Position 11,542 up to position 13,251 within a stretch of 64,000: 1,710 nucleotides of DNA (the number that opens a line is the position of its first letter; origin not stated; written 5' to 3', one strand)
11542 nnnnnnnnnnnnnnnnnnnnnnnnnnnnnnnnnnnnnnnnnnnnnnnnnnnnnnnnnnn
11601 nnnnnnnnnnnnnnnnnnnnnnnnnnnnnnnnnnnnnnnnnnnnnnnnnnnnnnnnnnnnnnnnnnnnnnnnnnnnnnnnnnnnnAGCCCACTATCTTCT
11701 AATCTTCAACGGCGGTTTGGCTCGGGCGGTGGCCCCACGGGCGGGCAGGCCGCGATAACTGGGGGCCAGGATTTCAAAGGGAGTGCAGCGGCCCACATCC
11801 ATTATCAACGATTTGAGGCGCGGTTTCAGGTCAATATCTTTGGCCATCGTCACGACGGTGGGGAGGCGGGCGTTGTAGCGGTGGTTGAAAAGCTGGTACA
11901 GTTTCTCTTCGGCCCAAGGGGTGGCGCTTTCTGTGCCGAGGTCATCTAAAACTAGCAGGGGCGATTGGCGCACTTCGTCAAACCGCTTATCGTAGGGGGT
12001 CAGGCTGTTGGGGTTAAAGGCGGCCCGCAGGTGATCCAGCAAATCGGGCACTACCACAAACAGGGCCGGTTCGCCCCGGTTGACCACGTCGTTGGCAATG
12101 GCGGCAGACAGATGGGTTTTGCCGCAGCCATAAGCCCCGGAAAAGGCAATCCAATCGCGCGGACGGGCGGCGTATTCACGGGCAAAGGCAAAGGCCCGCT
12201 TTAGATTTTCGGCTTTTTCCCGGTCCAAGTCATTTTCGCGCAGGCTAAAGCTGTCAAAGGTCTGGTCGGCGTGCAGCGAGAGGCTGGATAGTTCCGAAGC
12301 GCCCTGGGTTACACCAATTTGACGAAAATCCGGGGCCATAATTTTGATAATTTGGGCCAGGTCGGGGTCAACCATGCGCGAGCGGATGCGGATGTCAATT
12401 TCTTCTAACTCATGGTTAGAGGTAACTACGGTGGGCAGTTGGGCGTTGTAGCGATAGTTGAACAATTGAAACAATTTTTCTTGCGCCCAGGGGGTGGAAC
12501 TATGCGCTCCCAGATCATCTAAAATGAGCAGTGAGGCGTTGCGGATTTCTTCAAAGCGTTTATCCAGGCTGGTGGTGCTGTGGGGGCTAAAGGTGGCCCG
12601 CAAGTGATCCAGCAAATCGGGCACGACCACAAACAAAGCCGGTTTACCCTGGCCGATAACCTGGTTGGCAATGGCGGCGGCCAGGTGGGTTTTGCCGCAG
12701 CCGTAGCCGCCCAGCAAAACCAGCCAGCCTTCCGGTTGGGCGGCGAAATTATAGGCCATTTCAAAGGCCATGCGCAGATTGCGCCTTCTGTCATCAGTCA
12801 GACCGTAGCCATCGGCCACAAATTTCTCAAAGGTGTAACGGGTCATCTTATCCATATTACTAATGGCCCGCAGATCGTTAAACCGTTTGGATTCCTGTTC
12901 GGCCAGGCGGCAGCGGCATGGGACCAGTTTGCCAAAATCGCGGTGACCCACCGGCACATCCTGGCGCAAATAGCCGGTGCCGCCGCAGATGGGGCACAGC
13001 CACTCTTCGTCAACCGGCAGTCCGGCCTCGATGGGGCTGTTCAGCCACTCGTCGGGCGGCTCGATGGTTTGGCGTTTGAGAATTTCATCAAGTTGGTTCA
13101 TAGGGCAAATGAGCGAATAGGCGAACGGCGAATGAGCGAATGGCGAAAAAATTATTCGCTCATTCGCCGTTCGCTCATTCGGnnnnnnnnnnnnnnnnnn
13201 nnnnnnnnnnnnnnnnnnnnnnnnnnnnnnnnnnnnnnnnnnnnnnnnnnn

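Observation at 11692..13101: DnaC/DnaI-like helicase loader with an internal tandem duplication of the whole AAA+ module plus a Zn ribbon, clustered with DnaD-like and DnaB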

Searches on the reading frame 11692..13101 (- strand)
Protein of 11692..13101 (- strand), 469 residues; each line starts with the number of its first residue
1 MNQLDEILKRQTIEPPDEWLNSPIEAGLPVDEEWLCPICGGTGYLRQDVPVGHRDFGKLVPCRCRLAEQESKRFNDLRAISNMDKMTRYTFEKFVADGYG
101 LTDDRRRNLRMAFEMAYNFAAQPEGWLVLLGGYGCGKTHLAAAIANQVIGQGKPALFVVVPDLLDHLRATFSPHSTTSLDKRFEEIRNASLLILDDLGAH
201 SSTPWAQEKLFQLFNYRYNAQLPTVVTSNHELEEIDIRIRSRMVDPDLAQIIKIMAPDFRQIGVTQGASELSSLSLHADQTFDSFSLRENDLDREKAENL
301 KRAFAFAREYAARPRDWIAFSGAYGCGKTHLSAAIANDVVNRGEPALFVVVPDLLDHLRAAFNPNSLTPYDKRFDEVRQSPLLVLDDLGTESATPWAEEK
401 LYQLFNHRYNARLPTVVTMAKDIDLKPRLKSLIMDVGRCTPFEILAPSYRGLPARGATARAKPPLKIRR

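Call 3: search_protein_families(library=pfam, proteins=[window:11692-13101:-], max_evalue=0.01)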
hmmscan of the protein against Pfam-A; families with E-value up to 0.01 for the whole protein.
window:11692-13101:- (469 aa): 22 families
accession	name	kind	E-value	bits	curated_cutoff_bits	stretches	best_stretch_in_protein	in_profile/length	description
PF01695.23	IstB_IS21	-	1.7e-33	116.5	24.1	2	75-236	44-200/238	IstB-like ATP binding protein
PF00308.24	Bac_DnaA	-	1.9e-17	64.4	23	2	87-243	3-155/162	Bacterial DnaA ATPAse domain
PF00004.35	AAA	-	4.4e-10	40.6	21.2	1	128-243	2-123/131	ATPase family associated with various cellular activities (AAA)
PF00910.28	RNA_helicase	-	5.9e-09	36.8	21.5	1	319-406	2-76/105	RNA helicase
PF04851.21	ResIII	-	1e-06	29.2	22.5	0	314-366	22-77/164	Type III restriction enzyme, res subunit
PF13521.12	AAA_28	-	1.2e-06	29.3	27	0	128-147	3-22/164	AAA domain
PF20720.3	nSTAND3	-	6.2e-06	26.4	27.2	0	124-173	17-63/155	Novel STAND NTPase 3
PF24883.2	NPHP3_N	-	1.5e-05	25.7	24.8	0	124-157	22-55/164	Nephrocystin 3, N-terminal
PF06745.19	ATPase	-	3e-05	24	26.6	0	128-203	23-94/231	KaiC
PF02367.23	TsaE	-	3.1e-05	24.4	26.6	0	302-339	6-45/128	Threonylcarbamoyl adenosine biosynthesis protein TsaE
PF01443.25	Viral_helicase1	-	5.1e-05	23.6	21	0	130-200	4-71/228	Viral superfamily 1 RNA helicase core domain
PF00005.33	ABC_tran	-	0.00019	22.5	25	0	118-148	5-35/137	ABC transporter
PF05729.18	NACHT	-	0.00026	21.3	26.7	0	127-151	3-27/167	NACHT domain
PF13173.12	AAA_14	-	0.00027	21.4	27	0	127-197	5-71/129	AAA domain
PF00931.28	NB-ARC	-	0.00032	20.5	23.5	0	315-339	18-42/248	NB-ARC domain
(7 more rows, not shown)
